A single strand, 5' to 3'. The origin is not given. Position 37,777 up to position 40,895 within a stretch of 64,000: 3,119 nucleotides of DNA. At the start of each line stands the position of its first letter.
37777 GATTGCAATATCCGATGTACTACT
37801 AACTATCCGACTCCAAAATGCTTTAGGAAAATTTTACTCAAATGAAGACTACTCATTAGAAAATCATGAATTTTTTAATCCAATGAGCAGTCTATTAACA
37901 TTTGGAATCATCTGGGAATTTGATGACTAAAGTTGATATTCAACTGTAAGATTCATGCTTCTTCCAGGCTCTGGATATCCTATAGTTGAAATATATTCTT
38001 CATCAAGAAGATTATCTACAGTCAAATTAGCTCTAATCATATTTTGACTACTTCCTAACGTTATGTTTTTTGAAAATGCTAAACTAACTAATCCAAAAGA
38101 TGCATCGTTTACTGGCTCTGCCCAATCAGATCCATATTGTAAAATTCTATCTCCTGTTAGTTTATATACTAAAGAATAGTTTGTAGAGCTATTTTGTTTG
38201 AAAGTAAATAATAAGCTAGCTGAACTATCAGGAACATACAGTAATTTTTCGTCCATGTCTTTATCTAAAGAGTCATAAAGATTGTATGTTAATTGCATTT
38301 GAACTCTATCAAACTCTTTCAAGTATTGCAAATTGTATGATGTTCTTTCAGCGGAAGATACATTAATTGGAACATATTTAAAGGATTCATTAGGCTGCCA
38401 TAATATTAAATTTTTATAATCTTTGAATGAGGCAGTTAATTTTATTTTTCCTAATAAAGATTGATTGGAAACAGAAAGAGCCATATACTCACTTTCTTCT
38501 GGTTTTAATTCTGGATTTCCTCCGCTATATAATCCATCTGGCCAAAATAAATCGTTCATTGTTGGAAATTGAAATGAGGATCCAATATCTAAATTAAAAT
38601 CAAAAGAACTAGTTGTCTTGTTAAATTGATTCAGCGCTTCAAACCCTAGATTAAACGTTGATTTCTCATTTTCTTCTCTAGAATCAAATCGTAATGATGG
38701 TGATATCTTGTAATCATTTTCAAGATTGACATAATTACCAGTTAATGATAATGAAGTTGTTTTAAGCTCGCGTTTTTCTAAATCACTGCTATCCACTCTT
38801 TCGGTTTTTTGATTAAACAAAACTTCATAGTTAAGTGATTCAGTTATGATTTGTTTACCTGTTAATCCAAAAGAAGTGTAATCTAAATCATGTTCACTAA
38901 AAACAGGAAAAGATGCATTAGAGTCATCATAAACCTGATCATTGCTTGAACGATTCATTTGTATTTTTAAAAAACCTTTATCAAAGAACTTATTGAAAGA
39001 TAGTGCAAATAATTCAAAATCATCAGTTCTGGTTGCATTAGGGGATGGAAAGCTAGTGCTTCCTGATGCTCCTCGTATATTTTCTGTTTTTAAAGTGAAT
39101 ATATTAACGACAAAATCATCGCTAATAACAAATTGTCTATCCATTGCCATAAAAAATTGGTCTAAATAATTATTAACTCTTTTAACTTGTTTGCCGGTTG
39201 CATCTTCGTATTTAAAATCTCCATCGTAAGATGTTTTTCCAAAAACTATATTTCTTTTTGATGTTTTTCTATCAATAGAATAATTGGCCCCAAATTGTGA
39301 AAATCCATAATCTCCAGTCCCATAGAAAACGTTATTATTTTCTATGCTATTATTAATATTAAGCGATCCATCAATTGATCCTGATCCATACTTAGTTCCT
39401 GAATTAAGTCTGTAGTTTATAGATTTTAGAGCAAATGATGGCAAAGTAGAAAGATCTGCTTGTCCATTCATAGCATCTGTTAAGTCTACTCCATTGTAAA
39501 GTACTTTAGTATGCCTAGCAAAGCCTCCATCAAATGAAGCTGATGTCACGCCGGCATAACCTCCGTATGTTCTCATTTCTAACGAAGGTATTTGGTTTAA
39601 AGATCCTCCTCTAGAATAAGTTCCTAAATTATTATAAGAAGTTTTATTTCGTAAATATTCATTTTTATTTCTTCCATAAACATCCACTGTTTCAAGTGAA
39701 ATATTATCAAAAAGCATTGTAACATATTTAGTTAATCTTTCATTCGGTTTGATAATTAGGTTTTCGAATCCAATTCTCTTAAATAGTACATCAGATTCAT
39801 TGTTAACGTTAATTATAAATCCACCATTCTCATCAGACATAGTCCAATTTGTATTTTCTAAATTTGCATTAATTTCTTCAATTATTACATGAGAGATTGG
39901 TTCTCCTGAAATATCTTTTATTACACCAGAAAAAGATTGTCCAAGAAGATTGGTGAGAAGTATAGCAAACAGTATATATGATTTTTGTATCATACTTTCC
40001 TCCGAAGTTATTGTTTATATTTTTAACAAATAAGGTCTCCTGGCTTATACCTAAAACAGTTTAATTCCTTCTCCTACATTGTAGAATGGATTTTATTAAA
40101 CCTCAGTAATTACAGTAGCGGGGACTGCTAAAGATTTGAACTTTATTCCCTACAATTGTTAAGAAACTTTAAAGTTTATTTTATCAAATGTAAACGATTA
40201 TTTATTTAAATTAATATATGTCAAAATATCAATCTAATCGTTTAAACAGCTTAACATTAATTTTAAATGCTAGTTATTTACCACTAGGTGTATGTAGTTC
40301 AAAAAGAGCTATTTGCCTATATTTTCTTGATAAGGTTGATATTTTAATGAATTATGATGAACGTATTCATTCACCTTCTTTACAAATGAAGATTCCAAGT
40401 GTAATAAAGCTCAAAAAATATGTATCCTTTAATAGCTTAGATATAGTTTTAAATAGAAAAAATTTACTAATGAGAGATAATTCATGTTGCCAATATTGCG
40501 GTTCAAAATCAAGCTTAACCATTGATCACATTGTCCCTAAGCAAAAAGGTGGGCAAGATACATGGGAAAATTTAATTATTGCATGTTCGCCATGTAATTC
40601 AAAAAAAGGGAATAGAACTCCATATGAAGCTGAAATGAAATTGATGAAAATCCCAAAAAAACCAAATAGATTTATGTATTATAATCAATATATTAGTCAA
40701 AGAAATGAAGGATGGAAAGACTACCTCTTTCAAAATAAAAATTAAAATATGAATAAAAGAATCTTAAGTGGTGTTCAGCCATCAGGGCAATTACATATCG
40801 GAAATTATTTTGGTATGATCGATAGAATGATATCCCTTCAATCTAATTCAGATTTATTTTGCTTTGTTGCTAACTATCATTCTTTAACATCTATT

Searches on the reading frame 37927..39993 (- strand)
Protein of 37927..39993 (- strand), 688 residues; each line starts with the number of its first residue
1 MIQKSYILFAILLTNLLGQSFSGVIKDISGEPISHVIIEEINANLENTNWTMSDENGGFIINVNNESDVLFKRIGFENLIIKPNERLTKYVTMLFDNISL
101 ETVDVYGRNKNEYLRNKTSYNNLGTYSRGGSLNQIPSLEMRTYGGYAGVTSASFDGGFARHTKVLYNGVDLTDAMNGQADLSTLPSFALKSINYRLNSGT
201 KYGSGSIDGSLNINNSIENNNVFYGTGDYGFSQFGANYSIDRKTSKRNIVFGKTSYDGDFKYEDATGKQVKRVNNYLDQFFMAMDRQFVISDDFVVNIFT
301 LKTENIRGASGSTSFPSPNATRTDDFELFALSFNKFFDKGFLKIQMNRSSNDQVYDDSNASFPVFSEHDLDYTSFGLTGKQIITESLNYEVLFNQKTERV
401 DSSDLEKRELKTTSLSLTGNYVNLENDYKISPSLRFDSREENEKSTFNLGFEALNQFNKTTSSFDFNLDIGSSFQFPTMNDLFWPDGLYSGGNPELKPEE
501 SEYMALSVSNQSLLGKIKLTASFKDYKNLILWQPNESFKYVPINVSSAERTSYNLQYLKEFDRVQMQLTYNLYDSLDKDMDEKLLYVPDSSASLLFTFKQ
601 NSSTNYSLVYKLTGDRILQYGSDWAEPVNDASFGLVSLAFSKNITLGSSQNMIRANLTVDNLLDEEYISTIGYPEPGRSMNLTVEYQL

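Call 69: search_protein_families(library=pfam, proteins=[window:37927-39993:-], max_evalue=0.01)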
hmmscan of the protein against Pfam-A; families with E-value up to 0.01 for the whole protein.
window:37927-39993:- (688 aa): 1 family
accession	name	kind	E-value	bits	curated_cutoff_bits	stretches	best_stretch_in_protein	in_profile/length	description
PF07715.20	Plug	-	7.4e-06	26.9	23.9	1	130-209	27-106/107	TonB-dependent Receptor Plug Domain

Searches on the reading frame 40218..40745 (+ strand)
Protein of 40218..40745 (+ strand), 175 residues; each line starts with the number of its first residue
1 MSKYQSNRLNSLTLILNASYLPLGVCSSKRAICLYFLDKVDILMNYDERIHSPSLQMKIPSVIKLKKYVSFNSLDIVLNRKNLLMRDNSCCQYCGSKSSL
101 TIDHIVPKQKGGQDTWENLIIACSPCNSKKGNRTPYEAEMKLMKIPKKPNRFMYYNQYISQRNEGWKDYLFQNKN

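Call 74: search_protein_families(library=pfam, proteins=[window:40218-40745:+], max_evalue=0.00001)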
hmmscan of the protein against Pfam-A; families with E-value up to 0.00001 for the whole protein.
window:40218-40745:+ (175 aa): 3 families
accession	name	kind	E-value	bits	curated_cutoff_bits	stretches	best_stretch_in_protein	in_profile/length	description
PF01844.29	HNH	-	9.8e-18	64.5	21.4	1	91-133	1-47/47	HNH endonuclease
PF14279.12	HNH_5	-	3.8e-15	56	27.5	1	91-142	1-55/56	HNH endonuclease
PF13395.12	HNH_4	-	9.2e-09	35.6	22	1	98-136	16-54/54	HNH endonuclease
